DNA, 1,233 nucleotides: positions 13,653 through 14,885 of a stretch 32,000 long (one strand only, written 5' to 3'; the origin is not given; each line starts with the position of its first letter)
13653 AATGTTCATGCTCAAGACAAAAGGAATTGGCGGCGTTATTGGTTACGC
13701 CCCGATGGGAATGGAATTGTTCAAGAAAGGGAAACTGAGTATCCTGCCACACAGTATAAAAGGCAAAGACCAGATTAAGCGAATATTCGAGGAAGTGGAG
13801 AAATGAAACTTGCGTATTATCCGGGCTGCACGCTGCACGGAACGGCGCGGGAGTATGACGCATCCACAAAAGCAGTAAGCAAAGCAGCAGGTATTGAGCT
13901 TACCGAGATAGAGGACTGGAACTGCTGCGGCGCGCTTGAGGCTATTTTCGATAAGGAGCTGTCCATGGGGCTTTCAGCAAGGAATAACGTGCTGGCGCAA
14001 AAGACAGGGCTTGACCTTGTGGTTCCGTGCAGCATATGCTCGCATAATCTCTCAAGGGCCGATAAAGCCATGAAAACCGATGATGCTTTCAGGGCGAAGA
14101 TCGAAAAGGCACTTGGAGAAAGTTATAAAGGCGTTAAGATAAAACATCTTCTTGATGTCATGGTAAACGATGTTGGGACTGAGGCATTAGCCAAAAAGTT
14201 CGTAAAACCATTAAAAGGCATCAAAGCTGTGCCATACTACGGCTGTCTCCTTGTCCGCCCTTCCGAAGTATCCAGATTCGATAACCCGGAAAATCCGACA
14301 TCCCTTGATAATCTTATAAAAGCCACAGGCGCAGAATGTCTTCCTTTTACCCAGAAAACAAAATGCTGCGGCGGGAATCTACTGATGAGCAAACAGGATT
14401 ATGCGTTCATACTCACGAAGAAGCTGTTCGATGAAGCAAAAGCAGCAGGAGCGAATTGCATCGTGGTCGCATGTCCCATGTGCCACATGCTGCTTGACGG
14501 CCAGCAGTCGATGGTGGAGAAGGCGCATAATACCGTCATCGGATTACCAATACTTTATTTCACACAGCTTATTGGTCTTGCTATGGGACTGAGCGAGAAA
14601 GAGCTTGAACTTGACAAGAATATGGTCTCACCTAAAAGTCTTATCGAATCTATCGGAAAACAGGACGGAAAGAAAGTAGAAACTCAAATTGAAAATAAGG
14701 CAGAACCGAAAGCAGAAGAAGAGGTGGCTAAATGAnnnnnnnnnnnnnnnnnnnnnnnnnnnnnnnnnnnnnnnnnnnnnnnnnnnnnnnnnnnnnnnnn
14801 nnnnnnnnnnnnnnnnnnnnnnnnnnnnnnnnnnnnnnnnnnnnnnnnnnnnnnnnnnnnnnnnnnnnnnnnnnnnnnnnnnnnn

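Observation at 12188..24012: Hydrogenase-free, translationally coupled Hdr/MvhD/FrhB/MopB cluster with non-canonical stoichiometry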

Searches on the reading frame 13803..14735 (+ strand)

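Call 3: search_protein_families(library=pfam, proteins=[window:13803-14735:+], max_evalue=0.01)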
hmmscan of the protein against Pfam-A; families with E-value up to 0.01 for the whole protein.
window:13803-14735:+ (310 aa): 1 family
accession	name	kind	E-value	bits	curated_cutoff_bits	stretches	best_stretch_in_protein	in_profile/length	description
PF02754.22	CCG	-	2e-24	85.9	20.6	2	145-231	4-84/85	Cysteine-rich domain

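Call 37: search_protein_families(library=ncbifam, proteins=[window:13803-14735:+], max_evalue=0.00001)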
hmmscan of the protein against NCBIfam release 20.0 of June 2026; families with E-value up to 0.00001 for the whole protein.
window:13803-14735:+ (310 aa): 5 families
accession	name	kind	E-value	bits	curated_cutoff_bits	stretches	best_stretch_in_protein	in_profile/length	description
TIGR03288.1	CoB_CoM_SS_B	equivalog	8.6e-59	199.2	345.15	1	2-283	1-289/290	CoB--CoM heterodisulfide reductase subunit B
NF042965.1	MFR_anch_SdhE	equivalog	2.9e-55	187.8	500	1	2-276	2-277/282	8-methylmenaquinol:fumarate reductase membrane anchor subunit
NF041780.1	hetero_SS_HdrB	equivalog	3.1e-20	72.7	450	1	18-264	21-284/304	ferredoxin:CoB-CoM heterodisulfide reductase subunit HdrB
NF045670.1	quin_L_LdhH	equivalog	3.2e-12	45.6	800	1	2-235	468-689/706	L-lactate dehydrogenase (quinone) large subunit LdhH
NF004898.0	PRK06259.1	equivalog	1.8e-06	26.9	385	0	2-243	263-475/488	fumarate reductase (CoM/CoB) subunit TfrB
